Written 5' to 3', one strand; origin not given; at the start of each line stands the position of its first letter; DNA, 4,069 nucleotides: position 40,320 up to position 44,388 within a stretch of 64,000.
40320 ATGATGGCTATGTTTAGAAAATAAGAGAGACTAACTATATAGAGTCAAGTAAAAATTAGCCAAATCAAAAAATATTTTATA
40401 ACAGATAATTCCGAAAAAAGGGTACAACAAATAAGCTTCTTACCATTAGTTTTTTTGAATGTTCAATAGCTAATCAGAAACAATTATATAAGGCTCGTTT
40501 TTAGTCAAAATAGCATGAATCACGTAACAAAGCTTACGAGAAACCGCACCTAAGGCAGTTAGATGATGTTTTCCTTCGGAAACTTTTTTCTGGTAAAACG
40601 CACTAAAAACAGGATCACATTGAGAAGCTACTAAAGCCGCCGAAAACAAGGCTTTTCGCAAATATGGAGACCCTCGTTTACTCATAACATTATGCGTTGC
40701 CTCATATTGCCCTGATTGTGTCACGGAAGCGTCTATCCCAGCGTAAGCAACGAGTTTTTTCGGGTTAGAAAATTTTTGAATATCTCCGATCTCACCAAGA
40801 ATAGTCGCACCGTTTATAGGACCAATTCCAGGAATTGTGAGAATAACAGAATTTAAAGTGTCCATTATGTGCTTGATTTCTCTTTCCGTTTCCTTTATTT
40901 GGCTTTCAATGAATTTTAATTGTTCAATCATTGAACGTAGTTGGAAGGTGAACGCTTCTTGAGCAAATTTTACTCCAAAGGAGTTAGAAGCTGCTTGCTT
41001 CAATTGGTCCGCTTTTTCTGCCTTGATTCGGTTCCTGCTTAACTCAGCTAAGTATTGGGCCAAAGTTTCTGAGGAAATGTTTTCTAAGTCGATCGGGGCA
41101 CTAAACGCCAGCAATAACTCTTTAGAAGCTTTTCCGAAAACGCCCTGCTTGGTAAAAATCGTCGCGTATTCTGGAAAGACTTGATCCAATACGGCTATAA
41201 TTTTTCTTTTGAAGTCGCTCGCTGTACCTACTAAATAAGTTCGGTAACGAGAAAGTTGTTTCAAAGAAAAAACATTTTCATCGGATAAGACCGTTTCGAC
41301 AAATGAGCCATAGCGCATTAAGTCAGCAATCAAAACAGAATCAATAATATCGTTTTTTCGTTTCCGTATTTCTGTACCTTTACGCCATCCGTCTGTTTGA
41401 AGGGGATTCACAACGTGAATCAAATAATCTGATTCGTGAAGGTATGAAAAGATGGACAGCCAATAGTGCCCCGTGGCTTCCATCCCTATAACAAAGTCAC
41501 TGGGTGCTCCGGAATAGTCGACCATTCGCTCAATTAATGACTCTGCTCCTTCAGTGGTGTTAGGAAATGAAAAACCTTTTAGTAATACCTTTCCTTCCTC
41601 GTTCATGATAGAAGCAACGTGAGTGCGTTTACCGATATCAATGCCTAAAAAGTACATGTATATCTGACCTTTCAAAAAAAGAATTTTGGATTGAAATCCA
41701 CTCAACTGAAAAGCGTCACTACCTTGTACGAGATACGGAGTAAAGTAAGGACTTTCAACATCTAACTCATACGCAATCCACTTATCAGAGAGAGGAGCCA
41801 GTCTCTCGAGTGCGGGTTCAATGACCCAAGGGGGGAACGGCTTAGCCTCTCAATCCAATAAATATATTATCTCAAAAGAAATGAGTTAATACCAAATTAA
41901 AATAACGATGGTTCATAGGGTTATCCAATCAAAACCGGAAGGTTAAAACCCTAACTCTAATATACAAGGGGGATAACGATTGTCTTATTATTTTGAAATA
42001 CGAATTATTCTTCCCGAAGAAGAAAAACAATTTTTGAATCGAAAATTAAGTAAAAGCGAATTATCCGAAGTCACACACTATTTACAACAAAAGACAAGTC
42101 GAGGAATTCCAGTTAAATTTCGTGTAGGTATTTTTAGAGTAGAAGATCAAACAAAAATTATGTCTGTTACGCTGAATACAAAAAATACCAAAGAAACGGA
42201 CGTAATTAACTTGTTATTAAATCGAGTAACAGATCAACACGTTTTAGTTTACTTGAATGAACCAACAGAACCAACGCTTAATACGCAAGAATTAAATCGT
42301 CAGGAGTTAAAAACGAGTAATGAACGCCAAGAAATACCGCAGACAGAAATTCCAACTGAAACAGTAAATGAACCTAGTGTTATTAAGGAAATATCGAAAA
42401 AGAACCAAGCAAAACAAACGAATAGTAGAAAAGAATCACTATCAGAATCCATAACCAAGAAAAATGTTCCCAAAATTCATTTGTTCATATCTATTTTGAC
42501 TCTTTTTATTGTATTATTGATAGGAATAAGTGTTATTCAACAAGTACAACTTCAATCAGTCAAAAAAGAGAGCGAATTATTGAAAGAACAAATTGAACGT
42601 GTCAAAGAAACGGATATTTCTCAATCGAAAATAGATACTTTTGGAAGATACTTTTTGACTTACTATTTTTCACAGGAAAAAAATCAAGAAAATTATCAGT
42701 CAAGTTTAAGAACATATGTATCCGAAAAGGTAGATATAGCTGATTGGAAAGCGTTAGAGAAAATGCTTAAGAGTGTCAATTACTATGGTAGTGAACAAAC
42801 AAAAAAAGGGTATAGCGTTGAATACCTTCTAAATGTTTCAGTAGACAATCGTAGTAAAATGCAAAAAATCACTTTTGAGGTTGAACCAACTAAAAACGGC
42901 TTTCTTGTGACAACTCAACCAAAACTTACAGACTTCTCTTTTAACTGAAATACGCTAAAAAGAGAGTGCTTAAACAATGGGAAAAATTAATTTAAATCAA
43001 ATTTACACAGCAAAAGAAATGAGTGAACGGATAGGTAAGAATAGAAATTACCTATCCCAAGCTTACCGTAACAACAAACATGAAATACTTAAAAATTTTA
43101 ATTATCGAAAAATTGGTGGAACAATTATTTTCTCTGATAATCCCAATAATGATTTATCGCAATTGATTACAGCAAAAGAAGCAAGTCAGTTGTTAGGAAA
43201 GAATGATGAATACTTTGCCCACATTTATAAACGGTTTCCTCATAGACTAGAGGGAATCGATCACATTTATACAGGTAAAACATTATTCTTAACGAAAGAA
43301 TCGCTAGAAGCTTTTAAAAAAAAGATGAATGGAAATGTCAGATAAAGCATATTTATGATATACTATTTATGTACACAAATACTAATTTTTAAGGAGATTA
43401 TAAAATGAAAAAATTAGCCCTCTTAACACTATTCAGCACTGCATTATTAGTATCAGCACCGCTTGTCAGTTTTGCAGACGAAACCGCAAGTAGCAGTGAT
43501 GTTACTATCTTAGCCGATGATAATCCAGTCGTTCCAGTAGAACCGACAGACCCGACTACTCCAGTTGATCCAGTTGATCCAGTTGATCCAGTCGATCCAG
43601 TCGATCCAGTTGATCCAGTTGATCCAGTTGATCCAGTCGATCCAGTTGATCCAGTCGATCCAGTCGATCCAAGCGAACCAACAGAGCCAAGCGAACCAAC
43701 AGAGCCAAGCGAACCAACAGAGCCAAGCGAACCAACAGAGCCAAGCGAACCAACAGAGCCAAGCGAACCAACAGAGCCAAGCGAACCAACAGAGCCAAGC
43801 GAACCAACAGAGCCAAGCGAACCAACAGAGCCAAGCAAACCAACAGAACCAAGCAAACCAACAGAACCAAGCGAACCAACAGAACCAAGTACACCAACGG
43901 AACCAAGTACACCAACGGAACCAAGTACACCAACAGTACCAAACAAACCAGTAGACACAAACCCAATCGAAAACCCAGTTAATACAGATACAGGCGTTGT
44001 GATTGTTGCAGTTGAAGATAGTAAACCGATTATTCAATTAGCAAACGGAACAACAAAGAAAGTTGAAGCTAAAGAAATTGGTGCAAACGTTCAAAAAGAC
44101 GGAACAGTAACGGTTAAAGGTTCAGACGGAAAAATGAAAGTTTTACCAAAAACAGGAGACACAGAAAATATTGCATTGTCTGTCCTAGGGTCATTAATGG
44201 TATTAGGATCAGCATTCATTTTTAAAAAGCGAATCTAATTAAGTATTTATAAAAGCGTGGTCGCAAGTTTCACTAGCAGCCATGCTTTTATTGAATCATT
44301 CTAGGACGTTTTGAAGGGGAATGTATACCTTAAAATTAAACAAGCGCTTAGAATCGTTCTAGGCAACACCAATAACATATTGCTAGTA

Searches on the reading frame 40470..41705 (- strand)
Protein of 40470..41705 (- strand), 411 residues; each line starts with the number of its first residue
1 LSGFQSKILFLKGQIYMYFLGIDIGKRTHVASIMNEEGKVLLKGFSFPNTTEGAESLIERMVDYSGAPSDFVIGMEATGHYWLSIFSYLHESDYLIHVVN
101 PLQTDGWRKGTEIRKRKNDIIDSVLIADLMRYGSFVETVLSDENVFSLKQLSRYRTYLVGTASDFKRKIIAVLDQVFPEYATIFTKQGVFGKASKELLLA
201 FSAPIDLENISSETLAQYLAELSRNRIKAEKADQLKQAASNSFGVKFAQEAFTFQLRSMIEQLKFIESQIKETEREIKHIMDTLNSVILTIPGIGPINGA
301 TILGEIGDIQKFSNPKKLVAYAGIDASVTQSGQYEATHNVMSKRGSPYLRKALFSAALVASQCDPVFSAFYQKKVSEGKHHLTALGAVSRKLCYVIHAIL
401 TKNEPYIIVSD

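Call 46: search_protein_families(library=pfam, proteins=[window:40470-41705:-], max_evalue=0.001)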
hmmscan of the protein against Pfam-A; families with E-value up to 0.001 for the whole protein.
window:40470-41705:- (411 aa): 2 families
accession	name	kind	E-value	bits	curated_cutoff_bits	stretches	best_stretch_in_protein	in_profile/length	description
PF01548.23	DEDD_Tnp_IS110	-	5.7e-43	146.8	29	1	20-178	1-155/155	Transposase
PF02371.22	Transposase_20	-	5.7e-27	94.4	21.3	1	286-372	2-87/87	Transposase IS116/IS110/IS902 family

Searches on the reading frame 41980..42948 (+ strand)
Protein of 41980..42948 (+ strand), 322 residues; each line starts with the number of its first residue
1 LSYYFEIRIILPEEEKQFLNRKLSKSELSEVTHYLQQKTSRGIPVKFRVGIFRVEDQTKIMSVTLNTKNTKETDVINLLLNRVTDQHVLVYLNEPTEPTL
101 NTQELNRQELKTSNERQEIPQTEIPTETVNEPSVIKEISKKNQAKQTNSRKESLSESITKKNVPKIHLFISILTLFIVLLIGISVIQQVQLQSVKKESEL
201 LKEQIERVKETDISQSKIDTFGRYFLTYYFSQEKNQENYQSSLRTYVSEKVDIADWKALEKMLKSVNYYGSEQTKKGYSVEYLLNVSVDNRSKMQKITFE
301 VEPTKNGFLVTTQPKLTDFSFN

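Call 46: search_protein_families(library=pfam, proteins=[window:41980-42948:+], max_evalue=0.001)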
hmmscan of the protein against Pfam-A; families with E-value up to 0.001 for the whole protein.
window:41980-42948:+ (322 aa): 1 family
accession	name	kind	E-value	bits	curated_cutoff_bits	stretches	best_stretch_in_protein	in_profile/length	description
PF21497.3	TcpC-like_C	-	2.6e-63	211.5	27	1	214-322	1-109/109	Conjugal transfer protein-like, C-terminal domain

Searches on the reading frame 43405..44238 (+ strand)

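Call 46: search_protein_families(library=pfam, proteins=[window:43405-44238:+], max_evalue=0.001)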
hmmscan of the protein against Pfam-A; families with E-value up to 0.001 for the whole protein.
window:43405-44238:+ (277 aa): 1 family
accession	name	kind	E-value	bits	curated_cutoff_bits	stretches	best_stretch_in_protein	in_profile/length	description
PF00746.26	Gram_pos_anchor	-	4.1e-10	39.8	20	1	241-276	3-38/43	LPXTG cell wall anchor motif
